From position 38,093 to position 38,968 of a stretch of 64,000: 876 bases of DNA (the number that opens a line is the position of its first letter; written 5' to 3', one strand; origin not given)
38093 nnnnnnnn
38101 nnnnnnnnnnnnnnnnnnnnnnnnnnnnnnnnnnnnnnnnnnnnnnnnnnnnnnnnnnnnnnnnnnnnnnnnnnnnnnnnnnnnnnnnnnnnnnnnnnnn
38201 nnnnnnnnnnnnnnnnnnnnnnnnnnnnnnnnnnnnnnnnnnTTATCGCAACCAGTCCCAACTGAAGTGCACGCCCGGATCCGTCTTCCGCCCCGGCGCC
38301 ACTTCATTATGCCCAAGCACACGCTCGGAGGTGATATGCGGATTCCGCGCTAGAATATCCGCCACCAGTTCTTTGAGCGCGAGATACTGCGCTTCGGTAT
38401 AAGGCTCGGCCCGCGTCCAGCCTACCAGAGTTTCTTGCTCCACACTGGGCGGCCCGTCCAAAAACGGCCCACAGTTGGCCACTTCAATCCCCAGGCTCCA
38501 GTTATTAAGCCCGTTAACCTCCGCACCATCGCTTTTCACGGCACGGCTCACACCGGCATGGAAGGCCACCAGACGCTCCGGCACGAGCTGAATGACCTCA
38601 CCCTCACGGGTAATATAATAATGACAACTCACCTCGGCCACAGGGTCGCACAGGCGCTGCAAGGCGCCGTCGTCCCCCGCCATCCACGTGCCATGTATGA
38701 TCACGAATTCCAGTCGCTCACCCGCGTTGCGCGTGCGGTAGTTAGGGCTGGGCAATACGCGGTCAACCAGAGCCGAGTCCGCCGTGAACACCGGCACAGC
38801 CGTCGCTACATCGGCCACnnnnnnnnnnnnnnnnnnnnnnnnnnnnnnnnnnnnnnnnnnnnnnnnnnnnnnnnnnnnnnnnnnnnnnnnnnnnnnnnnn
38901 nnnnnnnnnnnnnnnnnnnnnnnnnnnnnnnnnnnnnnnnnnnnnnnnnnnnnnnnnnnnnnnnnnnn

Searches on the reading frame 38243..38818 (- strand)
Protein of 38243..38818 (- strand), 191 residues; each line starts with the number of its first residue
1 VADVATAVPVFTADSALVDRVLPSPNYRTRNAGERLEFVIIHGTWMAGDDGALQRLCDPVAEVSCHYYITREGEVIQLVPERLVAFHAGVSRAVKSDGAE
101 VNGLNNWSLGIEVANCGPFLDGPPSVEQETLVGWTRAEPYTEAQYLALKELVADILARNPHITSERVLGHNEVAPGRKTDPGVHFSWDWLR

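Call 9: search_protein_families(library=pfam, proteins=[window:38243-38818:-])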
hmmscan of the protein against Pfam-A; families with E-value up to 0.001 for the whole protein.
window:38243-38818:- (191 aa): 1 family
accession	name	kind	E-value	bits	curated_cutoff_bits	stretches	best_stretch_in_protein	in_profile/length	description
PF01510.30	Amidase_2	-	1.7e-29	103.3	26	1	34-182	3-130/131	N-acetylmuramoyl-L-alanine amidase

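Call 11: find_related_loci(query=window:38243-38818:-, collection=genome_contigs, flank=4000)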
Query window:38243-38818:- (191 aa) in genome_contigs; peptide patterns used: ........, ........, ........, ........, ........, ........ (x = any residue, [..] = any of these).
235 stretches matched a pattern; 45 encode a relative of the query (tblastn E <= 1e-3); 45 distinct loci.
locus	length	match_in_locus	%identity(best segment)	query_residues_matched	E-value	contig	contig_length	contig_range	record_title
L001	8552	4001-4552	85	8-191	4e-108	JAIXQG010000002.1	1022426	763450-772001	MAG: Alphaproteobacteria bacterium isolate C4_MAG_00017 pond_C4_MAG_00017_000000000002, whole genome shotgun sequence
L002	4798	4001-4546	68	10-191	6e-82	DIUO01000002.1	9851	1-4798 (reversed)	MAG TPA_asm: Proteobacteria bacterium UBA6156 UBA6156_contig_219917, whole genome shotgun sequence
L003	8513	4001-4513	56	14-190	2e-59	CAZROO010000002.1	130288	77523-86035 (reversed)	MAG TPA_asm: uncultured Pseudomonadales bacterium isolate SRP263991_co5_643 genome assembly, contig: NODE_289_length_130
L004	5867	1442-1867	42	23-187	3e-33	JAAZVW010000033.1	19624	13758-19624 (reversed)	MAG: Proteobacteria bacterium isolate KhW_metabat.34 KhW_C475, whole genome shotgun sequence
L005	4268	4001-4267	61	23-112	7e-28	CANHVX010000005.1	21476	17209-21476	MAG: Pseudomonadaceae bacterium isolate RE-27jun17-29 genome assembly, contig: RE-27jun17-C1517, whole genome shotgun se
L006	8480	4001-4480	39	20-187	8e-25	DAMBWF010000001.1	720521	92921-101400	MAG TPA_asm: Pseudomonadaceae bacterium isolate CTOTU49374 NODE_1_length_720521_cov_13.383839, whole genome shotgun sequ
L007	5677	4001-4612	33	5-190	1e-22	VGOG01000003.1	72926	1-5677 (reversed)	MAG: Chloroflexi bacterium isolate K_DeepCast_250m_m2_317 K_DeepCast_250m_m2_317_Ga0194125_10000389, whole genome shotgu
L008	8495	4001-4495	36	20-191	3e-22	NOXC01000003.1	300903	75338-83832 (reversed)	Cellvibrionaceae bacterium AOL6 contig00003, whole genome shotgun sequence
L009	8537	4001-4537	35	5-187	3e-22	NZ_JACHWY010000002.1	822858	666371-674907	Litorivivens lipolytica strain CECT 8654 Ga0372431_02, whole genome shotgun sequence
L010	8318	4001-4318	44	62-191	5e-22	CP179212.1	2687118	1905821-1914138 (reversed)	Porticoccaceae bacterium nBUS_09 chromosome, complete genome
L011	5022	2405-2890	36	23-191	5e-22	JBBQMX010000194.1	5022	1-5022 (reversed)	MAG: Pseudomonadales bacterium isolate Co_metawrap_360 Cmw_360_k141_145293_length_5022_cov_6.0000, whole genome shotgun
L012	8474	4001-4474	35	24-188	8e-22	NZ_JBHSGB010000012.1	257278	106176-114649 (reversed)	Rheinheimera marina strain CGMCC 1.15399 velvet_auto_105_12, whole genome shotgun sequence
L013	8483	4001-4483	35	20-188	1e-21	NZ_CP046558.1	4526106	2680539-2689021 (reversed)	Pantoea stewartii subsp. stewartii strain ATCC 8199 chromosome, complete genome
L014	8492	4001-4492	34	20-191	3e-21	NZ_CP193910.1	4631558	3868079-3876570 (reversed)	Pantoea allii strain LMG24248 chromosome, complete genome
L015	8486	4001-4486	35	20-189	4e-21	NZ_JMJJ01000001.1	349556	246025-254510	Pantoea ananatis LMG 2665 Contig1, whole genome shotgun sequence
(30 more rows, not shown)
